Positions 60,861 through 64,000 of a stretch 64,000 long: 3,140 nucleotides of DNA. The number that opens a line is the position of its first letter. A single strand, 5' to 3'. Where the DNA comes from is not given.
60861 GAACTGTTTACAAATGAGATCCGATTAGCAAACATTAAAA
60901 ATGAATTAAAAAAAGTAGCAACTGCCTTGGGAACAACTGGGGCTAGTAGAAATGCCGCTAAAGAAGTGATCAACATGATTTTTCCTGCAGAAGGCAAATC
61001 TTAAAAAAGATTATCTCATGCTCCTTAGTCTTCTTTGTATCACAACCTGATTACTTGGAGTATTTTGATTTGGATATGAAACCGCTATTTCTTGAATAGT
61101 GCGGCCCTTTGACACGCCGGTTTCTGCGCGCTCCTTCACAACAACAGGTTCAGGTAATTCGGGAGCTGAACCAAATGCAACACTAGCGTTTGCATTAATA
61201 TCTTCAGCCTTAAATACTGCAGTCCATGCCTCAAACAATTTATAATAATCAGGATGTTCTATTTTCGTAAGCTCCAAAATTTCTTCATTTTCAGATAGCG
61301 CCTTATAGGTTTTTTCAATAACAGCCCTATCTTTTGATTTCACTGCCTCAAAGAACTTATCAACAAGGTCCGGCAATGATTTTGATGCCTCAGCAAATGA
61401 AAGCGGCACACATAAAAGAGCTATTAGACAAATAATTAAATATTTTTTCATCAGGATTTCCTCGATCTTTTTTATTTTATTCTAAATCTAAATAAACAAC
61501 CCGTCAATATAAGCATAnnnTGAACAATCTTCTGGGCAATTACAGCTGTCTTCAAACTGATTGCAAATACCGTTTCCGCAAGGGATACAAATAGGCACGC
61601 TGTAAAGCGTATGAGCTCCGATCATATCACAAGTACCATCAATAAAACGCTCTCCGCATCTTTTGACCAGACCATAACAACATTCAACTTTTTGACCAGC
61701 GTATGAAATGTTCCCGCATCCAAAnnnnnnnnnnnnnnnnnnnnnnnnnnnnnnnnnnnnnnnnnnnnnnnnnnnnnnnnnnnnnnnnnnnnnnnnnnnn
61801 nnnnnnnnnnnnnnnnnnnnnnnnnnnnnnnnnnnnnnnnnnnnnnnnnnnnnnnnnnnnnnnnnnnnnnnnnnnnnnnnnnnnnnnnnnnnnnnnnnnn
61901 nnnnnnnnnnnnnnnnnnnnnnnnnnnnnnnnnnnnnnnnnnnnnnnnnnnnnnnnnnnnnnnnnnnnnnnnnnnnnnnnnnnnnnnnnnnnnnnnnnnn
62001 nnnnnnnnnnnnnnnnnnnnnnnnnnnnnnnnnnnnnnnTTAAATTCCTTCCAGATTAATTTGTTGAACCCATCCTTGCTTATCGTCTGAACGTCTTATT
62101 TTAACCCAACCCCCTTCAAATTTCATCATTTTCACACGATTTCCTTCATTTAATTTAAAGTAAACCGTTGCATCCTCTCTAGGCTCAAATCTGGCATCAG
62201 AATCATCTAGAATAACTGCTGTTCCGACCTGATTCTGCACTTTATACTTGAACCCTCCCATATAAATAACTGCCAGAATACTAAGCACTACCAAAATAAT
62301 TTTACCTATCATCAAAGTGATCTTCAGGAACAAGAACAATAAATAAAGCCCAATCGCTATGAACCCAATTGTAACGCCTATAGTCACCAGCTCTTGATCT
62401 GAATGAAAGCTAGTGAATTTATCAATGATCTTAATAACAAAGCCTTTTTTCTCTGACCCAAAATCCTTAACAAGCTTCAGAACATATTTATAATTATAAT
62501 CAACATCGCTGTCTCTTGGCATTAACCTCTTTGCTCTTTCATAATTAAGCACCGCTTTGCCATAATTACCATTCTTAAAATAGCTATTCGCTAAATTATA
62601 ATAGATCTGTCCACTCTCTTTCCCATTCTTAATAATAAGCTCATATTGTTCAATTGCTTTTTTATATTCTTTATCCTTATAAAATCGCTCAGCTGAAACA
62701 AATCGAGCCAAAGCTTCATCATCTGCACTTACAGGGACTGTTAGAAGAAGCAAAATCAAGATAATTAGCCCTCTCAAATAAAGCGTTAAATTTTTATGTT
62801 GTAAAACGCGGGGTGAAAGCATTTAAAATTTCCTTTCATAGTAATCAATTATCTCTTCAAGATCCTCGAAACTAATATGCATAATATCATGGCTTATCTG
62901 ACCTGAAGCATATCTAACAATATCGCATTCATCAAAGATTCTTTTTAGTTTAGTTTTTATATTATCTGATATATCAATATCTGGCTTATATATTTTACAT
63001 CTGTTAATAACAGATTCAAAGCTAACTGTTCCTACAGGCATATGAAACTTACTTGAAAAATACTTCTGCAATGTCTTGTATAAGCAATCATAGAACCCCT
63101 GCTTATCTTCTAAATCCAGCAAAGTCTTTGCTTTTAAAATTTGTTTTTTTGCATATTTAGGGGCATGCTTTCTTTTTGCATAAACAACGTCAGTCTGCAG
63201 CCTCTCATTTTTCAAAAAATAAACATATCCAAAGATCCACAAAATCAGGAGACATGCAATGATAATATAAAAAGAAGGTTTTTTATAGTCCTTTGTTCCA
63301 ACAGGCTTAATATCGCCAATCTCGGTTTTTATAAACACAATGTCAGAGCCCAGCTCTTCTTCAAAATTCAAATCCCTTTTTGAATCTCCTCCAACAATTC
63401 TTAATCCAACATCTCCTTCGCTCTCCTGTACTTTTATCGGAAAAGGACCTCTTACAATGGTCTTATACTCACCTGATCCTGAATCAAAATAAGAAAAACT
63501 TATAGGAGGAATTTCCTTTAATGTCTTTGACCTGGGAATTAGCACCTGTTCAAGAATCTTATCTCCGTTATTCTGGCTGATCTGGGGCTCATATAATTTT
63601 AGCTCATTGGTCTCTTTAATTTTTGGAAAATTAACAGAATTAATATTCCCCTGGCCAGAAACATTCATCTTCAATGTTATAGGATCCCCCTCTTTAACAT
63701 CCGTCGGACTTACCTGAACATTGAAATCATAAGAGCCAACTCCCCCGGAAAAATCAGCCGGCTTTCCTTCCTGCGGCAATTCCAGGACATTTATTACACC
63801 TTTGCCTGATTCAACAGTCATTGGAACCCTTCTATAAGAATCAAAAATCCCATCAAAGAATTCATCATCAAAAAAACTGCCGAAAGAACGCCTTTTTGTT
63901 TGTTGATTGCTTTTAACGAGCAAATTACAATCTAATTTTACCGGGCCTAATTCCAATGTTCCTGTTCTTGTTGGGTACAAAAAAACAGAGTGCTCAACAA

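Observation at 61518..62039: Small secreted protein with about 30 cysteines, next to Bat-like genes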

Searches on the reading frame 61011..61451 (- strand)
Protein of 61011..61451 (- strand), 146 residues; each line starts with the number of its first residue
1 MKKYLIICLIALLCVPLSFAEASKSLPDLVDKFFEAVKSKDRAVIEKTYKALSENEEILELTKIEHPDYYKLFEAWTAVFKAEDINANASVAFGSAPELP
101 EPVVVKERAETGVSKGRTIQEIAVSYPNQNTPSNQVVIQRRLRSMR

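Call 4: search_protein_families(library=pfam, proteins=[window:61011-61451:-], max_evalue=1)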
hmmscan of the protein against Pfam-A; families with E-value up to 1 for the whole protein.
window:61011-61451:- (146 aa): 0 families

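Call 9: search_protein_families(library=ncbifam, proteins=[window:61011-61451:-], max_evalue=1)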
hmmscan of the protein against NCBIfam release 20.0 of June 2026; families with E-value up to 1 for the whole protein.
window:61011-61451:- (146 aa): 1 family
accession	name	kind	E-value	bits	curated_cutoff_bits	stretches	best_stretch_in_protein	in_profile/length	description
NF053579.1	LolA3_fam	equivalog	0.068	12.7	83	1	1-56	1-57/232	LolA3 family protein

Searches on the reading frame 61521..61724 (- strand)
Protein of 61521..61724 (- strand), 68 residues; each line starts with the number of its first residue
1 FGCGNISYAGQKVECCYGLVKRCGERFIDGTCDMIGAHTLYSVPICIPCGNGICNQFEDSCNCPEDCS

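Call 57: search_solved_structures(query=A3, max_evalue=10, show_alignments=3)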
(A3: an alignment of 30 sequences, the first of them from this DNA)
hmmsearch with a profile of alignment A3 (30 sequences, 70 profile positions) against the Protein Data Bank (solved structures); distinct sequences matched with E-value up to 10: 1.
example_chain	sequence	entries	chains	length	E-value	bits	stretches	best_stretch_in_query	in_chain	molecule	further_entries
6tda_L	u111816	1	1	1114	1.3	12.7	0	39-55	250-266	Chromatin structure-remodeling complex protein RSC8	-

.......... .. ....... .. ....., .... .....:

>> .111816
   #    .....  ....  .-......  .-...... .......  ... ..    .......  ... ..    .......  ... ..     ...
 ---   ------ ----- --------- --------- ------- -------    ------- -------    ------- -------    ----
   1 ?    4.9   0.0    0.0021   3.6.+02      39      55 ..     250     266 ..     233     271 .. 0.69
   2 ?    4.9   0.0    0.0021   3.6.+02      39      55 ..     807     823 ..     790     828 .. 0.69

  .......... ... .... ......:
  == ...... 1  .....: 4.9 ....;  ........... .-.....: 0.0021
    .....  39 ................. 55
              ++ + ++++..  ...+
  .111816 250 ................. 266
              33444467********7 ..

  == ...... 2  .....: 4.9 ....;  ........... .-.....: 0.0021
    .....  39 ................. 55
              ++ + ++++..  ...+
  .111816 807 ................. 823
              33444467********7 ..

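Call 68: find_homologous_proteins(query=A3, max_evalue=0.001)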
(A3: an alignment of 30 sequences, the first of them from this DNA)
Query A3 (30 sequences) (68 aa, profile of the alignment): 186 proteins with E <= 0.001 among 328 candidates; the best 120 are listed.
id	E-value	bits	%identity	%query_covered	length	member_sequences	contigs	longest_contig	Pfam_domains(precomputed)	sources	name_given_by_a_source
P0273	3.5e-18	84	34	85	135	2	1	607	-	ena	-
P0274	1.9e-16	78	58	34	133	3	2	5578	-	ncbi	-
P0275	1.7e-14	72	38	78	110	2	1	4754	-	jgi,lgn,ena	-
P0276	2.6e-14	71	36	97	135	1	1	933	-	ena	-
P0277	1.5e-13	69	51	81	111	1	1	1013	-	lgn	-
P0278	9.5e-13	66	37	82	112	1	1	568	-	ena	-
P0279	2.1e-12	65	68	35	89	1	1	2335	-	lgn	-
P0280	5.6e-12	64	54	35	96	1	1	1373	-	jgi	jgi:hypothetical protein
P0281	7.1e-12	63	47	81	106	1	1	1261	-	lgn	-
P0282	7.8e-12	63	52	46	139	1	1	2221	-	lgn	-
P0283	1.4e-11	62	39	79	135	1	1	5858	-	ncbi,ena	-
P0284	2.3e-11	62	44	81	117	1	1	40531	-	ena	-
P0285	2.4e-11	62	39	79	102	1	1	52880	-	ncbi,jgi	-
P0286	3.2e-11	61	37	85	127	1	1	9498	-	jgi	jgi:hypothetical protein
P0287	3.3e-11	61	47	88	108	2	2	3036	-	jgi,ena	-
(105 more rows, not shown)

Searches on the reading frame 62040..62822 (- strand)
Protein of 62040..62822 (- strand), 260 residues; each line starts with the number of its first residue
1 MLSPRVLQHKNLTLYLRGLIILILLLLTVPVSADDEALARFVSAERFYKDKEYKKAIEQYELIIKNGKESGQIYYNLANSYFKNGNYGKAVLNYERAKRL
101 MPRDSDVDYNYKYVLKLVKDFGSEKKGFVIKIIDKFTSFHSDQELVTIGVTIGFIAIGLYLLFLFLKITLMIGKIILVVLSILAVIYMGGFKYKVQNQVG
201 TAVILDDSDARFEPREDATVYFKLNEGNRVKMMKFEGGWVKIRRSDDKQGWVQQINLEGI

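Call 4: search_protein_families(library=pfam, proteins=[window:62040-62822:-], max_evalue=1)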
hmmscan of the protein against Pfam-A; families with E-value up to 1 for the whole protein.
window:62040-62822:- (260 aa): 25 families
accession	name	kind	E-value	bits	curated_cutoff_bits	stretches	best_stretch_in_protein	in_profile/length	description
PF07719.23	TPR_2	-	3.2e-09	36.6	27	1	73-104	3-34/34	Tetratricopeptide repeat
PF00515.34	TPR_1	-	1.1e-07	31.8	27.8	1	73-103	3-33/34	Tetratricopeptide repeat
PF08239.17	SH3_3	-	1.3e-06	29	27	1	211-253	6-49/54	Bacterial SH3 domain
PF24575.1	TPR_Slam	-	2.9e-05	24.9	35.2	1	32-90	42-100/104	Surface lipoprotein assembly modifier, N-terminal TPR repeats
PF13512.12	TPR_18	-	5e-05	23.9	21.9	1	38-113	11-88/145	Tetratricopeptide repeat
PF06347.19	SH3_4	-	6.4e-05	23.1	24.1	1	211-259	8-56/56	Bacterial SH3 domain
PF13181.12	TPR_8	-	8.2e-05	22.9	25.7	1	72-100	2-30/34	Tetratricopeptide repeat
PF13432.12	TPR_16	-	0.00028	21.7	32.7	1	46-100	6-60/65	Tetratricopeptide repeat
PF13525.12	YfiO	-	0.00028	21.2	25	1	41-111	9-82/203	Outer membrane lipoprotein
PF13424.12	TPR_12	-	0.00037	21.1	30.1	1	53-101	26-75/77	Tetratricopeptide repeat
PF13414.12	TPR_11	-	0.00054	20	26.8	2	79-106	2-29/42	TPR repeat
PF12895.13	ANAPC3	-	0.00074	20.2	27.2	1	39-96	25-81/82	Anaphase-promoting complex, cyclosome, subunit 3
PF18949.5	DUF5693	-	0.0016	17.5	29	1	103-193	275-362/609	Family of unknown function (DUF5693)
PF13428.12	TPR_14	-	0.0017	19.3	23.5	1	73-106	3-36/44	Tetratricopeptide repeat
PF13431.12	TPR_17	-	0.003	18.2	24.4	1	61-90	3-32/34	Tetratricopeptide repeat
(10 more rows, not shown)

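Call 9: search_protein_families(library=ncbifam, proteins=[window:62040-62822:-], max_evalue=1)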
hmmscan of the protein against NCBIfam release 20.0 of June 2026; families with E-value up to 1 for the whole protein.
window:62040-62822:- (260 aa): 25 families
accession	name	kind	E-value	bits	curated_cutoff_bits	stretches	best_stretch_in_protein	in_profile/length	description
NF053607.1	CHU_0125_OmpA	equivalog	2.6e-06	26.3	620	1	24-121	10-103/639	CHU_0125 family OmpA-like outer membrane integrity protein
TIGR03302.1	OM_YfiO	subfamily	3.2e-06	26.8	81.4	1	39-111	35-110/239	outer membrane protein assembly factor BamD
NF040959.1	MamA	equivalog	5.6e-06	25.9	200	1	31-105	99-173/204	magnetosome protein MamA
NF047371.1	FlcA_CTERM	equivalog_domain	6.9e-06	24.8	300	1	47-111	449-513/646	periplasmic flagellar collar protein FlcA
NF033920.0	C39_PA2778_fam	equivalog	4.5e-05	23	150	1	34-116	153-235/255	PA2778 family cysteine peptidase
NF052230.1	T9SS_PorE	exception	8e-05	21.1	600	1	43-142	63-161/648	PorE family type IX secretion system protein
NF047507.1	TPR_BatC_Lepto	exception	0.00017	21.2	175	1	40-117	61-142/214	TPR repeat-containing protein BatC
NF002725.1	PRK02603.1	equivalog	0.00026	21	143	1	37-113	35-114/173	photosystem I assembly protein Ycf3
TIGR02917.1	PEP_TPR_lipo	equivalog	0.00044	18.2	312.2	1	36-107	769-839/899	XrtA/PEP-CTERM system TPR-repeat protein PrsT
TIGR02552.1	LcrH_SycD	equivalog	0.00088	19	104.8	1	47-100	28-115/136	SycD/LcrH family type III secretion system chaperone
NF008119.0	PRK10866.1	equivalog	0.001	18.8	363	1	40-111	35-109/243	outer membrane protein assembly factor BamD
NF033758.1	gliding_GltE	equivalog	0.0011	18.1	225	1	47-120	266-339/411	adventurous gliding motility TPR repeat lipoprotein GltE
NF052312.1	T9SS_PorW_SprE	equivalog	0.0041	15.8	250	1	44-105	297-362/716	type IX secretion system periplasmic lipoprotein PorW/SprE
TIGR02521.1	type_IV_pilW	equivalog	0.0054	16.3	154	1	40-111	34-105/234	type IV pilus biogenesis/stability protein PilW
TIGR04211.1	SH3_and_anchor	equivalog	0.009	15.6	65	1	223-254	23-55/198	TIGR04211 family SH3 domain-containing protein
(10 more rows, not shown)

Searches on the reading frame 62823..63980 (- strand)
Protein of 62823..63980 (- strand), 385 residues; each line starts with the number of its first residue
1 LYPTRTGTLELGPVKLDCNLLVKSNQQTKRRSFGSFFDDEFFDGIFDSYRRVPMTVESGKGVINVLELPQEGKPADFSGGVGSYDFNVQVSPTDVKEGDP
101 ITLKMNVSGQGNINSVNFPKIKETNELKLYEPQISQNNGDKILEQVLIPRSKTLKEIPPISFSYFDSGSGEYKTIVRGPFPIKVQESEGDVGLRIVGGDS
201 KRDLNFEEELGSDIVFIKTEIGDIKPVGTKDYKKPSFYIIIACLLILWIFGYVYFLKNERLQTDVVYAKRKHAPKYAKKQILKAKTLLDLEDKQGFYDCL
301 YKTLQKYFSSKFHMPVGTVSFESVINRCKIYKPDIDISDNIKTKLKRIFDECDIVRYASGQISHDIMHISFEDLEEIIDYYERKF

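Call 4: search_protein_families(library=pfam, proteins=[window:62823-63980:-], max_evalue=1)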
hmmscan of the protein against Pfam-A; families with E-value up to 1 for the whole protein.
window:62823-63980:- (385 aa): 1 family
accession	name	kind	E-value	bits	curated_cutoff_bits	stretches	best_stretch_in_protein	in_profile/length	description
PF13584.12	BatD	-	2.7e-09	38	24.1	1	89-184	2-92/92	BatD DUF11 like domain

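Call 9: search_protein_families(library=ncbifam, proteins=[window:62823-63980:-], max_evalue=1)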
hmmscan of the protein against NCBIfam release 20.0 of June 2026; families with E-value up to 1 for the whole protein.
window:62823-63980:- (385 aa): 0 families
